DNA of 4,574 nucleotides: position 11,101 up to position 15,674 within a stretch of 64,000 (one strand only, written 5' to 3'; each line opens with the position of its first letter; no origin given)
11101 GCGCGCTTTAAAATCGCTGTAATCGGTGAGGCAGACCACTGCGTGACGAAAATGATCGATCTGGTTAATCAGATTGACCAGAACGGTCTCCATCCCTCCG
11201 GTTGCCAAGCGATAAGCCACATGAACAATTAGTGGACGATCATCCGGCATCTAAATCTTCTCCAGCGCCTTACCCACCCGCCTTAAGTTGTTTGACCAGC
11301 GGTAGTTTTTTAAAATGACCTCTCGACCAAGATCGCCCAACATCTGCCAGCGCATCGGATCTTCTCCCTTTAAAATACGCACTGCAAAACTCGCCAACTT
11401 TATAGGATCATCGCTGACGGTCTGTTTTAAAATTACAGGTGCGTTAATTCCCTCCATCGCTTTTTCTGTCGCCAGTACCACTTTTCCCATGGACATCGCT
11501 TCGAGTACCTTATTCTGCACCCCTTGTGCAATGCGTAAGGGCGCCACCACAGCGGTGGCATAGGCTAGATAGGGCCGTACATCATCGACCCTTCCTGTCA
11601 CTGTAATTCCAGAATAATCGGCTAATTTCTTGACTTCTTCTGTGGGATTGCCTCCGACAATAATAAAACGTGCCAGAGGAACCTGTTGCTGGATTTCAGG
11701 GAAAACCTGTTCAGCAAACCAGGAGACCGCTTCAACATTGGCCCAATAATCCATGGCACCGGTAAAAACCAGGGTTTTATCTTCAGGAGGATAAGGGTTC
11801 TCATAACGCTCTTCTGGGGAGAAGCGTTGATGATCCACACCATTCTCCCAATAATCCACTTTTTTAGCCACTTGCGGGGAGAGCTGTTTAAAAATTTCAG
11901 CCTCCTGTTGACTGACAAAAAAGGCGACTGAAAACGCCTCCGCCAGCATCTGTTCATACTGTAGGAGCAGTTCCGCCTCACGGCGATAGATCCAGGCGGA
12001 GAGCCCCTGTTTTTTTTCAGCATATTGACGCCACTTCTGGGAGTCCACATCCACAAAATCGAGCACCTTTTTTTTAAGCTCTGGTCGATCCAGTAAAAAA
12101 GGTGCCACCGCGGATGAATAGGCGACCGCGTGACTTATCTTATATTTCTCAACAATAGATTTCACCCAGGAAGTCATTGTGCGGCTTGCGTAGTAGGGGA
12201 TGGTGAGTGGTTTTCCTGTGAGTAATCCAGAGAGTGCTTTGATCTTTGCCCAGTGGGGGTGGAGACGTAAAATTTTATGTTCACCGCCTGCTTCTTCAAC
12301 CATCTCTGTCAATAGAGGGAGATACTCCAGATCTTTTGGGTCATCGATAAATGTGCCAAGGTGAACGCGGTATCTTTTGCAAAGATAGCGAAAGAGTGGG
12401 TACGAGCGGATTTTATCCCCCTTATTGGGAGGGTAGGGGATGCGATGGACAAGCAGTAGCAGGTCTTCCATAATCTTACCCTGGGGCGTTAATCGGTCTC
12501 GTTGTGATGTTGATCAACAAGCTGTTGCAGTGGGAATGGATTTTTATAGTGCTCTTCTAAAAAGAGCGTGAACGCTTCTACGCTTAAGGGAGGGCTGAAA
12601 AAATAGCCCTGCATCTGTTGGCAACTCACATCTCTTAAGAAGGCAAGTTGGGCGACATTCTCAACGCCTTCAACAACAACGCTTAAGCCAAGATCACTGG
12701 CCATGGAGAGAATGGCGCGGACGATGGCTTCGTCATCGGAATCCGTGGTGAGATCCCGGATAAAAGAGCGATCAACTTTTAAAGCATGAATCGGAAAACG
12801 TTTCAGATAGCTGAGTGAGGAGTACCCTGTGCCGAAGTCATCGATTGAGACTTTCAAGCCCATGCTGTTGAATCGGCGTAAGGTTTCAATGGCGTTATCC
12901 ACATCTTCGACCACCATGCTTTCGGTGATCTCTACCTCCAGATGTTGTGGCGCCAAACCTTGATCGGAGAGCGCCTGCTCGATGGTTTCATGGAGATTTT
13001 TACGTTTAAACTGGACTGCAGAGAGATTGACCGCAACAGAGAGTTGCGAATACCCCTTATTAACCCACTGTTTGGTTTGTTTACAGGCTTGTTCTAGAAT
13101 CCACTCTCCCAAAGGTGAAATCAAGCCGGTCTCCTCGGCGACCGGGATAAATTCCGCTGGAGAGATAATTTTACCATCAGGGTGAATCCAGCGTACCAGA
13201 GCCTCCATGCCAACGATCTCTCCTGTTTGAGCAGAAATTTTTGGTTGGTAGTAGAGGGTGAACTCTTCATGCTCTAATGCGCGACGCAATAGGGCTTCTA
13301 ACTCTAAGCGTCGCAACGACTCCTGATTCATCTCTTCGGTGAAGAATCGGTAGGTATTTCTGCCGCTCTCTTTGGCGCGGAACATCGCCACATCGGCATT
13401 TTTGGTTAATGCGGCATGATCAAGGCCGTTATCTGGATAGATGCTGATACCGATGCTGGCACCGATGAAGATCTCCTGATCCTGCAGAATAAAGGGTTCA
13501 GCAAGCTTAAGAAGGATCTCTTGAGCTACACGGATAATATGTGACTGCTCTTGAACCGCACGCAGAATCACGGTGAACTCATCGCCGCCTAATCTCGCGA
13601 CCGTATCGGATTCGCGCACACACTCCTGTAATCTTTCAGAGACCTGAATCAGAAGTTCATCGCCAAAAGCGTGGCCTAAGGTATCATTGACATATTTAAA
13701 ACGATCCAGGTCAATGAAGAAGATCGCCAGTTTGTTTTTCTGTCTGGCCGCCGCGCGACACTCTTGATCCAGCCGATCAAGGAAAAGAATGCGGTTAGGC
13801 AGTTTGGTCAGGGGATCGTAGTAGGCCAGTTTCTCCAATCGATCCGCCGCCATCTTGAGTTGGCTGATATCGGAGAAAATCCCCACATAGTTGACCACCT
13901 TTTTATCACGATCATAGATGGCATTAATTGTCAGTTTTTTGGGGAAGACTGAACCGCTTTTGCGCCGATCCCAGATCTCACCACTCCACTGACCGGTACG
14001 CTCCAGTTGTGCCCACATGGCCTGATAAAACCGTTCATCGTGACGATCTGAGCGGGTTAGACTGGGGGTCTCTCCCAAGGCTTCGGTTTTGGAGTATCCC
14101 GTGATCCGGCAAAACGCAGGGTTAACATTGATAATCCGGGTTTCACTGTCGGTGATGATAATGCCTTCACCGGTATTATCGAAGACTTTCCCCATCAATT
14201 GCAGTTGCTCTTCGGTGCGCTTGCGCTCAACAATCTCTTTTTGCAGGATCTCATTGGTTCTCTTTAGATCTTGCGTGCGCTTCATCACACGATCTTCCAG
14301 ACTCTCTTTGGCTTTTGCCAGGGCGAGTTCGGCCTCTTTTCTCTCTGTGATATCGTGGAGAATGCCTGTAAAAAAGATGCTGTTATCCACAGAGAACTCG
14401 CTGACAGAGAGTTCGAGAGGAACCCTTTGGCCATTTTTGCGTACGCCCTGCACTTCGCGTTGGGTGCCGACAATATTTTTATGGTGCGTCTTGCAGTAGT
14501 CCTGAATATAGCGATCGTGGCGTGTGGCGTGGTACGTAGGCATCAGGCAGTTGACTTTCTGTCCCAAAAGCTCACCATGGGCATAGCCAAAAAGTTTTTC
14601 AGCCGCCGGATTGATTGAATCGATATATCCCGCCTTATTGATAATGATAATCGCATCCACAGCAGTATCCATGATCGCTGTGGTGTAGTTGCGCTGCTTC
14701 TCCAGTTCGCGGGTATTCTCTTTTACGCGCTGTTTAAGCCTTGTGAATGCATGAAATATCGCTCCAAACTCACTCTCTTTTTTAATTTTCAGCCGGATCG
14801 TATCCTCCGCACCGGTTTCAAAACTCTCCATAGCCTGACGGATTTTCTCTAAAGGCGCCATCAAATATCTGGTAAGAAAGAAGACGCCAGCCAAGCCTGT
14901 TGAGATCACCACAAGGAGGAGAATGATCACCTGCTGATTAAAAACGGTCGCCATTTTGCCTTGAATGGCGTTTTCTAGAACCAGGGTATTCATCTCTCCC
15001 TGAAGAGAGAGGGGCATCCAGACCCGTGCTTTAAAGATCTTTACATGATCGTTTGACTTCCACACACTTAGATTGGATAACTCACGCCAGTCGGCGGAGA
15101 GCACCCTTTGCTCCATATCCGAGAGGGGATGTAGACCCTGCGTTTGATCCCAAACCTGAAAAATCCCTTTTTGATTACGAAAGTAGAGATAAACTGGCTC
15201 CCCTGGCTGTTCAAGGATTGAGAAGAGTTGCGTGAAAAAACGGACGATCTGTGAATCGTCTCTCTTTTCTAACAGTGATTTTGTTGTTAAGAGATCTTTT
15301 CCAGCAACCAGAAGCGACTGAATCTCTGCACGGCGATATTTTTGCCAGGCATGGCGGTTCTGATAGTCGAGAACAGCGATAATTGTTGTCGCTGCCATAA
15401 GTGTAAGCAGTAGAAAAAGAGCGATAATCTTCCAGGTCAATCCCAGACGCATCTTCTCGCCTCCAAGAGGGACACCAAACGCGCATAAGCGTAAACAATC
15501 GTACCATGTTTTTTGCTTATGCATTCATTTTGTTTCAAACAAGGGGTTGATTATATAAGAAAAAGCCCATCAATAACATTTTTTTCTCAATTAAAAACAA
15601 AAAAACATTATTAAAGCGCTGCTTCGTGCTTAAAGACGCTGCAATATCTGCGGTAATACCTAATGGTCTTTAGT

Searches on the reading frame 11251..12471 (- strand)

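Call 75: search_protein_families(library=pfam, proteins=[window:11251-12471:-], max_evalue=0.0001)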
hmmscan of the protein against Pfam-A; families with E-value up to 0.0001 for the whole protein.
window:11251-12471:- (406 aa): 2 families
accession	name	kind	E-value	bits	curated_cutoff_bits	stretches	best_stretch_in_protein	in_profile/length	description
PF13692.12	Glyco_trans_1_4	-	1.7e-24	87.2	27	1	232-341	2-118/142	Glycosyl transferases group 1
PF00534.26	Glycos_transf_1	-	3.1e-07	30.5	26.4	1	220-336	4-123/172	Glycosyl transferases group 1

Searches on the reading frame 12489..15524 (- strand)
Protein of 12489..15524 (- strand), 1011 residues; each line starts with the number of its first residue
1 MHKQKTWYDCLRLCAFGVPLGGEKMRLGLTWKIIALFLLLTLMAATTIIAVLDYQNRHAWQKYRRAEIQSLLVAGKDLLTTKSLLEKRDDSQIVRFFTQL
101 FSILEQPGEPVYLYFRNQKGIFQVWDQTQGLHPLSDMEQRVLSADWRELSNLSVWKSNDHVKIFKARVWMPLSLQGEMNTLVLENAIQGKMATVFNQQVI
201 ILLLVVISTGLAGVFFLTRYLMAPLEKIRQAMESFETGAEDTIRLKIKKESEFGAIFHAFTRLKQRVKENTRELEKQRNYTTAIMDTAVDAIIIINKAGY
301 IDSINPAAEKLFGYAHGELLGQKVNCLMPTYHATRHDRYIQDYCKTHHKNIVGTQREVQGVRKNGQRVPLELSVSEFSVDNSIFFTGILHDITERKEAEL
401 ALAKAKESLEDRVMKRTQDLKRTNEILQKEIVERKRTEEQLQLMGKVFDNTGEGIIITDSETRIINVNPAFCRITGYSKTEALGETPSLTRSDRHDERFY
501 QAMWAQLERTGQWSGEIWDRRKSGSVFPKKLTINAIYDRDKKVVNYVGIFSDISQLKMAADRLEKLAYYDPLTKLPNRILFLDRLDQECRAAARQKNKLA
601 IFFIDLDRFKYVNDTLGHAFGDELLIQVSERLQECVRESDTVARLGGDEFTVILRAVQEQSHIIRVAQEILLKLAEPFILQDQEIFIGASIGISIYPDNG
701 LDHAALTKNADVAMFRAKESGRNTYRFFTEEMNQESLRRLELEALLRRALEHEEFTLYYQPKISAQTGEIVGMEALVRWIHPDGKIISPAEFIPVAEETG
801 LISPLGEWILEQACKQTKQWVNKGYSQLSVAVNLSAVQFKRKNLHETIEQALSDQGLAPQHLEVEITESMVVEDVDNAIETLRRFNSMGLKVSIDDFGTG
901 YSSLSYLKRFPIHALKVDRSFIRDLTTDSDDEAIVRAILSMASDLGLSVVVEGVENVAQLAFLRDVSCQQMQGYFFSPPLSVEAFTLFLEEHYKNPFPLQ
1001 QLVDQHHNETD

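Call 75: search_protein_families(library=pfam, proteins=[window:12489-15524:-], max_evalue=0.0001)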
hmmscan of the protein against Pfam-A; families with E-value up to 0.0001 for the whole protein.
window:12489-15524:- (1011 aa): 9 families
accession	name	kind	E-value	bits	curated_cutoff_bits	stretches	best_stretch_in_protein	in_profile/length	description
PF00563.25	EAL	-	9.2e-80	267.8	31.3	1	746-979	4-236/236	EAL domain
PF00990.26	GGDEF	-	7.3e-51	172.6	23.8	1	567-723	1-160/161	Diguanylate cyclase, GGDEF domain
PF13426.13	PAS_9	-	1.5e-33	115.5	27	2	453-555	2-103/103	PAS domain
PF00989.32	PAS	-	7e-28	97.3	22.6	2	447-553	6-113/113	PAS fold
PF13188.13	PAS_8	-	1.6e-19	69.5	21.8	2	446-488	5-44/65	PAS domain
PF08448.16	PAS_4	-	1.2e-16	61.3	23.1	2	287-397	3-110/110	PAS fold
PF08447.18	PAS_3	-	1.3e-11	45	25.6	1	464-549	1-88/89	PAS fold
PF24820.1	Diguanyl_cycl_sensor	-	1.1e-08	35.4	28.1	1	286-391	3-109/109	Diguanylate cyclase-like sensor domain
PF00672.30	HAMP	-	2.8e-06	28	25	1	216-268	1-52/53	HAMP domain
